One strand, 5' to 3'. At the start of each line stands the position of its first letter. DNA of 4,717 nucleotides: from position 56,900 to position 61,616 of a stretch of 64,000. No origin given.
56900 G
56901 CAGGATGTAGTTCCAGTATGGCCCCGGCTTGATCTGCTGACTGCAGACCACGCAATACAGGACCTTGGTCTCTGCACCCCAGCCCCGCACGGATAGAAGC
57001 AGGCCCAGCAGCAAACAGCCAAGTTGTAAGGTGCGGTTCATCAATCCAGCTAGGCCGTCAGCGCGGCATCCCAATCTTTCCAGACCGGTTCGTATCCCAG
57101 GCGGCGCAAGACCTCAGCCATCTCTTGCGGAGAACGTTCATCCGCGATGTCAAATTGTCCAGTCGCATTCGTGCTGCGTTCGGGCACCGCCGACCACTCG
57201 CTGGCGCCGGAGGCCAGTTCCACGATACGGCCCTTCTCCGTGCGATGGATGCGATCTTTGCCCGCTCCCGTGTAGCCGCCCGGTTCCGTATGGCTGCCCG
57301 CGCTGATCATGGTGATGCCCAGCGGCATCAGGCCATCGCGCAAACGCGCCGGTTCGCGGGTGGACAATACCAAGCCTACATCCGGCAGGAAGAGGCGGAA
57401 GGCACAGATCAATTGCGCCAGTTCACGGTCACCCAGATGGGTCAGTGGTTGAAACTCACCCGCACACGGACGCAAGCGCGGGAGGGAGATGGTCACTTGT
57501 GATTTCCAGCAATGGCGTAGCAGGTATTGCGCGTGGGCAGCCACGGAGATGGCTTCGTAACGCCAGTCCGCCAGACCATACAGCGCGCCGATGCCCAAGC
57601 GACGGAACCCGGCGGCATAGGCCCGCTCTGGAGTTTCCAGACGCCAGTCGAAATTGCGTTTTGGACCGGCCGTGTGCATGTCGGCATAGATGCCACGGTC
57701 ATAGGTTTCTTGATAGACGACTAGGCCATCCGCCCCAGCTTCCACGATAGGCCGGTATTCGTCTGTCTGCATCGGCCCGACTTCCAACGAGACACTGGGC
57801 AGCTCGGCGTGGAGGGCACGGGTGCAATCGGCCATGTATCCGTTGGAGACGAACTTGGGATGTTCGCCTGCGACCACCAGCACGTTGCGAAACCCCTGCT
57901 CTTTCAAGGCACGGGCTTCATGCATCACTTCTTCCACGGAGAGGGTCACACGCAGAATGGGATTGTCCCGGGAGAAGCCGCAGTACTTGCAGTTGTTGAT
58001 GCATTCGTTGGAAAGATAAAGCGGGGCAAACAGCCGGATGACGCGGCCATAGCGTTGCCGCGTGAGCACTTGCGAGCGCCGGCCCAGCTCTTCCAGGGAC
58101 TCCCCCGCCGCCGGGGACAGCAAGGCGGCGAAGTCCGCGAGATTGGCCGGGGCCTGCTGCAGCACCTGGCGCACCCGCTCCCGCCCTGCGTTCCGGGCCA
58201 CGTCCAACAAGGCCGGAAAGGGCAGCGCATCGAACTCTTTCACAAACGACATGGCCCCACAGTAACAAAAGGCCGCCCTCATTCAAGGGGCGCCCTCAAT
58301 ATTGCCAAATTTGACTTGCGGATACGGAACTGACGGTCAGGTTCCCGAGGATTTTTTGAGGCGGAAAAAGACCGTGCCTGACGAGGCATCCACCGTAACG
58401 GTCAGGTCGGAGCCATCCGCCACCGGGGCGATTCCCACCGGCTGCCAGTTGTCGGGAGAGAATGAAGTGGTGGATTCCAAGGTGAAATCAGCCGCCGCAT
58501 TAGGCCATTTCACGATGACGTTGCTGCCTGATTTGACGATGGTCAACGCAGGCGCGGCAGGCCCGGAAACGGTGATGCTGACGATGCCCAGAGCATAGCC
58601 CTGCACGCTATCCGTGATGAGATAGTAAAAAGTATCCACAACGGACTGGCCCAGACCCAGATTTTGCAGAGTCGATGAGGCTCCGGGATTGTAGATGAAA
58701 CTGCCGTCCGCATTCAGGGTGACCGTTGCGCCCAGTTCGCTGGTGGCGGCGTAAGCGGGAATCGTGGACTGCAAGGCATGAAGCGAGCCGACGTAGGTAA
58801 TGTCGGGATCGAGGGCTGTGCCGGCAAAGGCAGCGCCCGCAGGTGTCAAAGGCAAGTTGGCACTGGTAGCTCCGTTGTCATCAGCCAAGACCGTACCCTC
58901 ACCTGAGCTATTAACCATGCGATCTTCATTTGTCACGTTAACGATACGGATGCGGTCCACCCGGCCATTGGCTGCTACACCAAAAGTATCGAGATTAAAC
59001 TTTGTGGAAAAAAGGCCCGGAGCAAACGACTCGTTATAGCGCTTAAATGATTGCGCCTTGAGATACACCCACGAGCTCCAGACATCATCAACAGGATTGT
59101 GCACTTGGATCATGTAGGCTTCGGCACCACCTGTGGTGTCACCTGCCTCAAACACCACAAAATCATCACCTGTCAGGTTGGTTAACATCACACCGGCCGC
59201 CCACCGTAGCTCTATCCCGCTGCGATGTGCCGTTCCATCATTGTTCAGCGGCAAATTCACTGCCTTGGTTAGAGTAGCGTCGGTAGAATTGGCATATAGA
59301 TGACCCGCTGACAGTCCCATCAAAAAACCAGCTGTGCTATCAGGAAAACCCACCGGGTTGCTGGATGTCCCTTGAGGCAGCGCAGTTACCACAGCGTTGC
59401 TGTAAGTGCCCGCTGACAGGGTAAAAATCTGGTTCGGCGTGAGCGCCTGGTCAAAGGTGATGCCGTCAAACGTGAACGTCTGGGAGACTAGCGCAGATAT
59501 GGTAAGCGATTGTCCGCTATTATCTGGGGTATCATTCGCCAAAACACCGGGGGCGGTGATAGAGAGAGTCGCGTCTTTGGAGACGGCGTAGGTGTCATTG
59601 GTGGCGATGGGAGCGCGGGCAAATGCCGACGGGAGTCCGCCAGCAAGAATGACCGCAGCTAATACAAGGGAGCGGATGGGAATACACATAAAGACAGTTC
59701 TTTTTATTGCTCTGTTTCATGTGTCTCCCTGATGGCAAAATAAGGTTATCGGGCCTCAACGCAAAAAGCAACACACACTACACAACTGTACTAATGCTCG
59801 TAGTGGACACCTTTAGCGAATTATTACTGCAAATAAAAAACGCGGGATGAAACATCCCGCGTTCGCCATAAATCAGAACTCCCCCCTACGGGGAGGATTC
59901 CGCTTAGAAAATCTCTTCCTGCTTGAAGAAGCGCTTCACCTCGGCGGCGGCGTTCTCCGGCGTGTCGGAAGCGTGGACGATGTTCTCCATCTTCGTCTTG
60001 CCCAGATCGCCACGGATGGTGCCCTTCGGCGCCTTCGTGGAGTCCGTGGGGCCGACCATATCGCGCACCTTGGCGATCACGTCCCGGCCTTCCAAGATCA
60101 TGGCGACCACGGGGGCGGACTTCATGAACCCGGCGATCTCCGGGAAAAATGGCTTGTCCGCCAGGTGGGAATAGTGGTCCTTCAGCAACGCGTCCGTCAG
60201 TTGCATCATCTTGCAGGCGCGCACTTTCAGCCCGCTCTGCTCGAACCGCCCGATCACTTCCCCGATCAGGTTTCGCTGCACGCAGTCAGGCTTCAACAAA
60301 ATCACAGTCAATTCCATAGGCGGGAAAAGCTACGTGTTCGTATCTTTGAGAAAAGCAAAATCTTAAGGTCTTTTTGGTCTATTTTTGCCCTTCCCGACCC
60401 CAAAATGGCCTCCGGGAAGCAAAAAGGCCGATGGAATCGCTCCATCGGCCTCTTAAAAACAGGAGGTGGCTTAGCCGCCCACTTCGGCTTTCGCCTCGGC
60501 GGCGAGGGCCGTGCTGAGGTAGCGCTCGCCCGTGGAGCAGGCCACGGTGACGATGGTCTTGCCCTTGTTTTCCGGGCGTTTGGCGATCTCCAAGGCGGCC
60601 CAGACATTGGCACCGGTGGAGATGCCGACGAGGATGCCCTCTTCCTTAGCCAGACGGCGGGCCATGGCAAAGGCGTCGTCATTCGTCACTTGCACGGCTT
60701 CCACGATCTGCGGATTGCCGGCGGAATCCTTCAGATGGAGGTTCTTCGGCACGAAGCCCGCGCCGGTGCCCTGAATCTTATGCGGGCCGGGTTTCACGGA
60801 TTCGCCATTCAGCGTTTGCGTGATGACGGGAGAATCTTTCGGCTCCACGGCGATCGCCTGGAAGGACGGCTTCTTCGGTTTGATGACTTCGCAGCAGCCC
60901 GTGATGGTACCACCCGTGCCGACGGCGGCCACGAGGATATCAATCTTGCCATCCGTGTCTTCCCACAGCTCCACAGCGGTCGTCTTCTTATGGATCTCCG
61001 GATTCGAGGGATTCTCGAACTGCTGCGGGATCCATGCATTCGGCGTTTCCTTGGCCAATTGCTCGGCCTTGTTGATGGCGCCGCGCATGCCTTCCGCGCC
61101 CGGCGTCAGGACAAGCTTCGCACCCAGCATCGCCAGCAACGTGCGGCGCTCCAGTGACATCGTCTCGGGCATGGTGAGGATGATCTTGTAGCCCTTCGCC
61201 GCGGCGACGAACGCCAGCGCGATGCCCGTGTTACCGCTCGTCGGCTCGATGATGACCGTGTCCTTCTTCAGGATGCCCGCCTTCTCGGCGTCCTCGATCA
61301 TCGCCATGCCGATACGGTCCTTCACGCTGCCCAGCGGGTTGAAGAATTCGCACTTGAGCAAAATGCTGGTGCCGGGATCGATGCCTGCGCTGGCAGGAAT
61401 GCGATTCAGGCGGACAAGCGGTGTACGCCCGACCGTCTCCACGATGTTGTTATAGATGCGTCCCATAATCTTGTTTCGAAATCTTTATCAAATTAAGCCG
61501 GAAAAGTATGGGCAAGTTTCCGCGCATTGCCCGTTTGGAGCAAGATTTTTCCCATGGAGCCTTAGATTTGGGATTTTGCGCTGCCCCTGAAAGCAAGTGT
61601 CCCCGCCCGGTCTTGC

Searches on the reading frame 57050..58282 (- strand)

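Call 59: search_protein_families(library=pfam, proteins=[window:57050-58282:-], max_evalue=0.00001)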
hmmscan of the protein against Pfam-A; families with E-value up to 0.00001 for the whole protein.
window:57050-58282:- (410 aa): 2 families
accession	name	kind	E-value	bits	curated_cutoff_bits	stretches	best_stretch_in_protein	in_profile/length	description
PF06968.18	BATS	-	4.8e-18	65.5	22.2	1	266-398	1-88/88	Biotin and Thiamin Synthesis associated domain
PF04055.27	Radical_SAM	-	6.6e-14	52.9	29.5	1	90-236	3-153/166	Radical SAM superfamily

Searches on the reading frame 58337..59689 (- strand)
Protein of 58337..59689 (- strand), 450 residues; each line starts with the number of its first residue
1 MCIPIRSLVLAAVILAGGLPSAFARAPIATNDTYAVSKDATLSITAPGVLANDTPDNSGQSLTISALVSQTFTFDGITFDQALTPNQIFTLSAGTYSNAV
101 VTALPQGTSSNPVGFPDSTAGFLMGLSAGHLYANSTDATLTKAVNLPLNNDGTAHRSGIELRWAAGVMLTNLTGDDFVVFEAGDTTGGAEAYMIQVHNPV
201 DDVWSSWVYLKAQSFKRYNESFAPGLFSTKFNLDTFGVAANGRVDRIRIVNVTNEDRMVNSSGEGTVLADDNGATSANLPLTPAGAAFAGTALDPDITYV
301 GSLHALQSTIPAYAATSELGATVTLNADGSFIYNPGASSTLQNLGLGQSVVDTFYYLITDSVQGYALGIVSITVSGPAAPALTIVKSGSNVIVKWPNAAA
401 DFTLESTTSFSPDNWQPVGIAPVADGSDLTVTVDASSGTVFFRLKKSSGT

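Call 59: search_protein_families(library=pfam, proteins=[window:58337-59689:-], max_evalue=0.00001)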
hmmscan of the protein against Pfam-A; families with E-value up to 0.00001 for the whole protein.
window:58337-59689:- (450 aa): 2 families
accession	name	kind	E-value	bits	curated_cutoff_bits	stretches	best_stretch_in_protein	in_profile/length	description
PF17963.7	Big_9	-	4e-07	31.3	23.6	0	26-89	3-64/89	Bacterial Ig domain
PF17803.7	Cadherin_4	-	8.9e-07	29.8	25.1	0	26-68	13-53/71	Bacterial cadherin-like domain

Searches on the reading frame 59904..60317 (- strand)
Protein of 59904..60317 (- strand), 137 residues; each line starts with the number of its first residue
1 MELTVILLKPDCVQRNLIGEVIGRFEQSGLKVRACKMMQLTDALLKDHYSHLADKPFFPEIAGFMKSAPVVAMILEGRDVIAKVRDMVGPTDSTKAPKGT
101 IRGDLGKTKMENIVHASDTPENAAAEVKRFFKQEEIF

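Call 45: search_protein_families(library=pfam, proteins=[window:59904-60317:-])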
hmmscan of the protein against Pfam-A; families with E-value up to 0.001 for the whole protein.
window:59904-60317:- (137 aa): 1 family
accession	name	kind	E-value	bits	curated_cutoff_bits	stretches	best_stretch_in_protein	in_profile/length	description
PF00334.24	NDK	-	2.9e-50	170.1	27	1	2-136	1-135/135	Nucleoside diphosphate kinase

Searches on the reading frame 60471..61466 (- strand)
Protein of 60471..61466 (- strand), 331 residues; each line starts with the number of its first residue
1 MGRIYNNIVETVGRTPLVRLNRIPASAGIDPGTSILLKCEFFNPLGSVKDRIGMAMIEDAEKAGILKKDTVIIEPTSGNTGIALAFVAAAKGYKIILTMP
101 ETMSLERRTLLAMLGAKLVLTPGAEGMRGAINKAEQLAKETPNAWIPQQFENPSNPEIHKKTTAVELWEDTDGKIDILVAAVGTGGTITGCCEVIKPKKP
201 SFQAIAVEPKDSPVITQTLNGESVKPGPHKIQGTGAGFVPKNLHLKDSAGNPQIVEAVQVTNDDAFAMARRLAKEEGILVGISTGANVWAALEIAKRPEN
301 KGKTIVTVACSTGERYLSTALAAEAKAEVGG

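Call 15: find_encoding_contigs(protein=window:60471-61466:-, flank=10000, max_places=6)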
Protein window:60471-61466:- (331 aa): no gene with exactly this product is on record in the collection.

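Call 45: search_protein_families(library=pfam, proteins=[window:60471-61466:-])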
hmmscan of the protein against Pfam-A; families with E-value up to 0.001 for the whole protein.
window:60471-61466:- (331 aa): 1 family
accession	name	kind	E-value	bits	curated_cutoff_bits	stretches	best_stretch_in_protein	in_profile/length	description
PF00291.31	PALP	-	1.9e-75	254.4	35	1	11-310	4-294/295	Pyridoxal-phosphate dependent enzyme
